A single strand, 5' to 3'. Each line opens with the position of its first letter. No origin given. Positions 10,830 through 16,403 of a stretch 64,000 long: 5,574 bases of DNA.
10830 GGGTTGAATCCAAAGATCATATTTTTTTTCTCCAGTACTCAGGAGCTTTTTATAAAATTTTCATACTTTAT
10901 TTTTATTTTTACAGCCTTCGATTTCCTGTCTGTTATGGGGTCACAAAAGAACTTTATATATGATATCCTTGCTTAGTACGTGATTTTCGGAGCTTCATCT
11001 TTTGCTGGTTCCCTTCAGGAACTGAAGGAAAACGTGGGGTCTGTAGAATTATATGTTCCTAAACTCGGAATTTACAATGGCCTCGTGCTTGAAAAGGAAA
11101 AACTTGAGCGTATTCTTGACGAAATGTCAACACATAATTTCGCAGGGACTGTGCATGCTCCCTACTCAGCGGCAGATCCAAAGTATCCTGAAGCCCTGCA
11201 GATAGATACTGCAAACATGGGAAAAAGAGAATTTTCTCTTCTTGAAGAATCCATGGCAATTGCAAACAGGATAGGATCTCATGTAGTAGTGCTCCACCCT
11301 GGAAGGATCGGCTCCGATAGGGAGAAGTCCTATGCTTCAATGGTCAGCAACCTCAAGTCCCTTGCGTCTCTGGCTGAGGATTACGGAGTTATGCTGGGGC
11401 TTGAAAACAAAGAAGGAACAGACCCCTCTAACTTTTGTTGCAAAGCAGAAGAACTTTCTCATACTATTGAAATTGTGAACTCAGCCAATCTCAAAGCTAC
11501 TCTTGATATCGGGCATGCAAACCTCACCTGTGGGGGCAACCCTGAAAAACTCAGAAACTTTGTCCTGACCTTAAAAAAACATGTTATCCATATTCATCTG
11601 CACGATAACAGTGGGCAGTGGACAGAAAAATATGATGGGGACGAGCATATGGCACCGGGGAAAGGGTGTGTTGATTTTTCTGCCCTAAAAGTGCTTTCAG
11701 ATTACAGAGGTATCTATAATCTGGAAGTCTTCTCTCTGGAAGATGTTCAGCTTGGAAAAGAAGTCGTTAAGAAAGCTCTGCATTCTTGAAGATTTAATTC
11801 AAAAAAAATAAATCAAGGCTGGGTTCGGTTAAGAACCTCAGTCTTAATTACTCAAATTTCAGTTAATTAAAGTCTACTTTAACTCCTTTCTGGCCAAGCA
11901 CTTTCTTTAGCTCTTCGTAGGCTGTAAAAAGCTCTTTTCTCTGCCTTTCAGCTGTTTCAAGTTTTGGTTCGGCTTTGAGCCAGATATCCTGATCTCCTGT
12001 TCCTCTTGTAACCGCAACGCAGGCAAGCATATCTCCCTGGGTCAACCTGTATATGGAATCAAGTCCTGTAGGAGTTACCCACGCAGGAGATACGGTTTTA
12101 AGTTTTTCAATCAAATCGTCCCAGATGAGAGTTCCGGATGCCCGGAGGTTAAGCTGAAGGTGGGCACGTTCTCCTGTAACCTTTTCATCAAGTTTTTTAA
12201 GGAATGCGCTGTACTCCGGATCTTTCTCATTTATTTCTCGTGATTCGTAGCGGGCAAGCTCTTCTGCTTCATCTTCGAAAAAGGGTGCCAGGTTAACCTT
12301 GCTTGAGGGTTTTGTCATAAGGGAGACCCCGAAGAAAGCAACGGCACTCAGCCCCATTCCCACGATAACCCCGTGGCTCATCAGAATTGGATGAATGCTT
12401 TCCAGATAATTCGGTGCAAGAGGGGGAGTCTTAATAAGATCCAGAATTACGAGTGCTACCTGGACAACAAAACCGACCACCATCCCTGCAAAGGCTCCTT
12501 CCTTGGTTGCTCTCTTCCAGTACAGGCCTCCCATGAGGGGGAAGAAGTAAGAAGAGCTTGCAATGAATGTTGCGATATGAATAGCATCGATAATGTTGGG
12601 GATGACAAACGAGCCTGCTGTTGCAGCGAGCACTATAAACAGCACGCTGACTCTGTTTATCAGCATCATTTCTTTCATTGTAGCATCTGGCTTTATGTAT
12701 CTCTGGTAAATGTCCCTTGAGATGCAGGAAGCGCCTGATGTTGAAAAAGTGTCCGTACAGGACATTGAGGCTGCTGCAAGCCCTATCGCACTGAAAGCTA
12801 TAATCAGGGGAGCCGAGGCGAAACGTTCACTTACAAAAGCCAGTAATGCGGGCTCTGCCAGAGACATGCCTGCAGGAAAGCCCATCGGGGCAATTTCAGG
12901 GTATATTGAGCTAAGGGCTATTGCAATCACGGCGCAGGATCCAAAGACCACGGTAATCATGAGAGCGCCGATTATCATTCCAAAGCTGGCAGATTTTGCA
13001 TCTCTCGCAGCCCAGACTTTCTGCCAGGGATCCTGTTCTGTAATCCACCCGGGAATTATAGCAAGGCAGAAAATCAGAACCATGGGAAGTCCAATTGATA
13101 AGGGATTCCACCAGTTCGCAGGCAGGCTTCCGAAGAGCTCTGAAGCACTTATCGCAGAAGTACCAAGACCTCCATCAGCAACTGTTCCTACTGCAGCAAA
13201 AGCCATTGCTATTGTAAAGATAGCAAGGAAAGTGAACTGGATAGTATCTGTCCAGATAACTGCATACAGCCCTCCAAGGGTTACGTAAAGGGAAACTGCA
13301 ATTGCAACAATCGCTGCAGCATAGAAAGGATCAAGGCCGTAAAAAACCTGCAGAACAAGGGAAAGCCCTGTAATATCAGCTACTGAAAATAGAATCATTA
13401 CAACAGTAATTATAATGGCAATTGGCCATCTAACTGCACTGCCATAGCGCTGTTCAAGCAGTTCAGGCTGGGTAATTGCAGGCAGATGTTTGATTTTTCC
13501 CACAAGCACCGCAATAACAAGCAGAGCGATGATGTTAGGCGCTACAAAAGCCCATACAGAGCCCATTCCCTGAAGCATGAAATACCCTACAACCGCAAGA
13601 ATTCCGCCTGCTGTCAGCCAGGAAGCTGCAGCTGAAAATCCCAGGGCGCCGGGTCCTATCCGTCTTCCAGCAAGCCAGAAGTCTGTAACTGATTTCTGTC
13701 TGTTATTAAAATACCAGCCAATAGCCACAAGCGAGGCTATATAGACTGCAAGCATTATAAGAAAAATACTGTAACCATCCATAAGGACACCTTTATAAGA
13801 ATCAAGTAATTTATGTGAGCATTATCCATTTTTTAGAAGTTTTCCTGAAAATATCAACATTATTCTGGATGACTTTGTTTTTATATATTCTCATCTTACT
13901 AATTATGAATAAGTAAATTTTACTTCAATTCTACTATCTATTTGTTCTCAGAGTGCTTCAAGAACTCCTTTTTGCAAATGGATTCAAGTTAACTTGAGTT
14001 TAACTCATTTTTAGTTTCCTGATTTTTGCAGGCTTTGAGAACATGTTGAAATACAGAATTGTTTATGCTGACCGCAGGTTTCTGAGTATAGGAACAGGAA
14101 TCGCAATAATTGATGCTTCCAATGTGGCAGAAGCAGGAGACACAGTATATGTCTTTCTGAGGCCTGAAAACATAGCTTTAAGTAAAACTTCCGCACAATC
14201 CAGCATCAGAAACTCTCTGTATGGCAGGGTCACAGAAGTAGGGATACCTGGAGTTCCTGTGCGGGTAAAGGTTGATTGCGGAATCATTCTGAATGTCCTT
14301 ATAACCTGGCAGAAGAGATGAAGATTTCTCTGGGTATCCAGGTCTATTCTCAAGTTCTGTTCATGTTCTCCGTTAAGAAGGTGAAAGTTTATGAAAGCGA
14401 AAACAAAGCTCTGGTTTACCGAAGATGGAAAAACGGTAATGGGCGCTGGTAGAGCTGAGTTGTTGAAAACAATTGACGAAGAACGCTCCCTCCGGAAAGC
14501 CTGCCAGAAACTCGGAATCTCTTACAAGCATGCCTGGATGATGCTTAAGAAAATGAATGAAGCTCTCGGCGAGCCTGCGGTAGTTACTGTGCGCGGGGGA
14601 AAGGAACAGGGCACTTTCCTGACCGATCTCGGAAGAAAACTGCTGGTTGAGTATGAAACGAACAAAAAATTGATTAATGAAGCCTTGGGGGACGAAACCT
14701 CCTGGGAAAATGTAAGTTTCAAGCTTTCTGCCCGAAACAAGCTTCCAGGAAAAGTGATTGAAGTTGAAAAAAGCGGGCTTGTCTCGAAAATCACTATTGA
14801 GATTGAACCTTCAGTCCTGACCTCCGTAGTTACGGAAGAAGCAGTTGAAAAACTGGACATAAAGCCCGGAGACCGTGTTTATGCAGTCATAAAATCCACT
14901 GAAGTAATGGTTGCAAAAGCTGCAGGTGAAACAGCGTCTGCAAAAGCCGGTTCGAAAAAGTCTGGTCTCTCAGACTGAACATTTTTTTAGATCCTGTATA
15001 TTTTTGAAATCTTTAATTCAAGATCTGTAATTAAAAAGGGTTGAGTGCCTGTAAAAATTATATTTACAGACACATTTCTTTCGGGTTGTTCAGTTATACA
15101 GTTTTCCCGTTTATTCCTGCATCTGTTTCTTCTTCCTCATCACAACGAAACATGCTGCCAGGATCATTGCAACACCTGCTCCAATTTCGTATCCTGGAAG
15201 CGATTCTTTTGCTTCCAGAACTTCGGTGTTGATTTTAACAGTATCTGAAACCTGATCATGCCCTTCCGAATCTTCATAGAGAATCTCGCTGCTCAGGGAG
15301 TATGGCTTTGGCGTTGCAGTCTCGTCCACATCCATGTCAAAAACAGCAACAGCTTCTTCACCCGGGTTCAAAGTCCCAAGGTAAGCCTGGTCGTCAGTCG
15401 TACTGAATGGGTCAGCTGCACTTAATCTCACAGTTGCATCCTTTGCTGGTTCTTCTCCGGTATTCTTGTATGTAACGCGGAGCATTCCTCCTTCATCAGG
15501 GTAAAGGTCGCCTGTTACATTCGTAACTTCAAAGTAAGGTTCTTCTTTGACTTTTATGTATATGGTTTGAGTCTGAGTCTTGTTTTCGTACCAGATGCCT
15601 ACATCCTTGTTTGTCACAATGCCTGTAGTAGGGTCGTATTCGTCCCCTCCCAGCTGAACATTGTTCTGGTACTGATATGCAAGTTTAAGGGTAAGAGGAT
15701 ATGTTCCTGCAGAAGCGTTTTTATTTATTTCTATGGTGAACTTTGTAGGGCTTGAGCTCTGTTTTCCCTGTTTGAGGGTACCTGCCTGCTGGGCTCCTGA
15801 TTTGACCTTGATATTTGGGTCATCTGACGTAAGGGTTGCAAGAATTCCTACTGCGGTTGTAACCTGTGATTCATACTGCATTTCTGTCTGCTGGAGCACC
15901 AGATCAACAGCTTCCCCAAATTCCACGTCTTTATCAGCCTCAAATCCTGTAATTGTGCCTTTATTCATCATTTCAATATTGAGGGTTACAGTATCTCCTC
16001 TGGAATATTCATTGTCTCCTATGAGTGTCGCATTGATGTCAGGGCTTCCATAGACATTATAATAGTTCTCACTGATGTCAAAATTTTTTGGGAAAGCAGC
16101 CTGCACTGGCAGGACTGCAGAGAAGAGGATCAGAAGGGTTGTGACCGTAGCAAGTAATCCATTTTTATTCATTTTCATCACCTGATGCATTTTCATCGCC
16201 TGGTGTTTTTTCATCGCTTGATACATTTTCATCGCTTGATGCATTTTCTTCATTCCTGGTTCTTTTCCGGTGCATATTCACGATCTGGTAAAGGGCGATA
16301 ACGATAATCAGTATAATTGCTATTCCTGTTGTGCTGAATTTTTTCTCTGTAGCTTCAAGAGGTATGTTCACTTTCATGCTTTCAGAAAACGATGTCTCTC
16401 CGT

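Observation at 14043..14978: Molybdate transporter deleted, regulator kept: modE preceded by only the tail of its ATPase gene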

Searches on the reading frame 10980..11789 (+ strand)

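Call 3: search_protein_families(library=pfam, proteins=[window:10980-11789:+], max_evalue=0.1)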
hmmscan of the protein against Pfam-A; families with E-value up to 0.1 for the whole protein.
window:10980-11789:+ (269 aa): 1 family
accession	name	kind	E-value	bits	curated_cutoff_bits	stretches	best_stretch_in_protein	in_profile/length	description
PF01261.30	AP_endonuc_2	-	5.7e-34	118.4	31.1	1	21-253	11-232/249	Xylose isomerase-like TIM barrel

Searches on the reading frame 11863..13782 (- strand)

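Call 3: search_protein_families(library=pfam, proteins=[window:11863-13782:-], max_evalue=0.1)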
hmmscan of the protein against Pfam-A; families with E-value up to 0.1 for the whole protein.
window:11863-13782:- (639 aa): 2 families
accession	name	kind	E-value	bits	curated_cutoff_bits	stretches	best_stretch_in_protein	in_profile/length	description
PF00474.23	SSF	-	7.8e-35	121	22.8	1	35-437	1-406/406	Sodium:solute symporter family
PF01566.24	Nramp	-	0.00065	19.3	29.8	1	83-197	22-133/357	Natural resistance-associated macrophage protein-like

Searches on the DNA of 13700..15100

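Call 38: search_rna_families(source=window, start=13700, end=15100, threshold=evalue, max_evalue=1)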
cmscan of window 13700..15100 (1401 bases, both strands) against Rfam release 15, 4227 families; matches with E-value up to 1: 2.
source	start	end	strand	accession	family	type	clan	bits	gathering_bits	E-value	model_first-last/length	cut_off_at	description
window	14414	14500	+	RF01202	sn2991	Gene; snRNA; snoRNA; CD-box;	-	20.9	60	0.82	1-98/98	no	Small nucleolar RNA sn2991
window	14382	14535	+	RF02111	IS009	Gene;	-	15.1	117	0.78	1-199/199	no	IS009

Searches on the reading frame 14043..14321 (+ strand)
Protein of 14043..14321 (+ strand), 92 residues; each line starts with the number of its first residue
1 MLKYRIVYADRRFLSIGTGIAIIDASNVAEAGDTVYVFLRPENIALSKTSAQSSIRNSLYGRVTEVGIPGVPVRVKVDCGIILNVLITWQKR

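Call 3: search_protein_families(library=pfam, proteins=[window:14043-14321:+], max_evalue=0.1)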
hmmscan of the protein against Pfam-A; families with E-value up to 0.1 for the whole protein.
window:14043-14321:+ (92 aa): 3 families
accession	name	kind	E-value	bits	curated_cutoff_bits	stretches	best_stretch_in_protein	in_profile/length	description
PF08402.16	TOBE_2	-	0.00094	19.7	21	1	38-80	2-39/76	TOBE domain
PF03459.23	TOBE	-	0.0038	17.8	22.3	1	53-80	1-28/64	TOBE domain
PF02925.21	gpD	-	0.026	14.9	25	1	12-82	8-80/141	Bacteriophage scaffolding protein D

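Call 8: search_protein_families(library=ncbifam, proteins=[window:14043-14321:+], max_evalue=0.001)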
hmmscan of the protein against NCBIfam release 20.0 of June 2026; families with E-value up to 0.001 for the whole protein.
window:14043-14321:+ (92 aa): 2 families
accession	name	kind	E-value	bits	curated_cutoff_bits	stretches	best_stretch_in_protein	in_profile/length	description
NF040840.2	tungstate_WtpC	equivalog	2.4e-08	33.7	440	1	28-89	260-321/347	tungstate ABC transporter ATP-binding protein WtpC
TIGR00638.1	Mop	subfamily_domain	0.00067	19.6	55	0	52-88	2-40/70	molybdenum-pterin binding domain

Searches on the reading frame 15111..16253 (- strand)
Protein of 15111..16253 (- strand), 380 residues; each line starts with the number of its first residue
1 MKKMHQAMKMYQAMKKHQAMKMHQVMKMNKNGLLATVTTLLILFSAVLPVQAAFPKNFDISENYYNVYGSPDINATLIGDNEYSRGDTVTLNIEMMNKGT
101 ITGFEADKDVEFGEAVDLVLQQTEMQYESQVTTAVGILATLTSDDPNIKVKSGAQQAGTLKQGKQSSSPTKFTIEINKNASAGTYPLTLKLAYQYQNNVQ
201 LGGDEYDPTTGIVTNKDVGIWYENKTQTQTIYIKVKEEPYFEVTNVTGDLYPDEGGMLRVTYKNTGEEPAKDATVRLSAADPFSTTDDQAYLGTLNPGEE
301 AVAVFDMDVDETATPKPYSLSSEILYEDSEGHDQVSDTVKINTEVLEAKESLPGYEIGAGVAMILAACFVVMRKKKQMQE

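Call 3: search_protein_families(library=pfam, proteins=[window:15111-16253:-], max_evalue=0.1)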
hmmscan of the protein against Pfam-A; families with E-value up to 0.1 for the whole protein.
window:15111-16253:- (380 aa): 3 families
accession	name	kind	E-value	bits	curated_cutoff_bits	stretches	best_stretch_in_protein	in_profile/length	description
PF10633.15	NPCBM_assoc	-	2.3e-09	37.7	24.4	2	154-194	40-78/78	NPCBM-associated, NEW3 domain of alpha-galactosidase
PF07705.17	CARDB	-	0.029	15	22.7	0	248-310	13-72/101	CARDB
PF19271.4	Nis1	-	0.078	14.1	27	0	99-194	3-97/114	Nis1 family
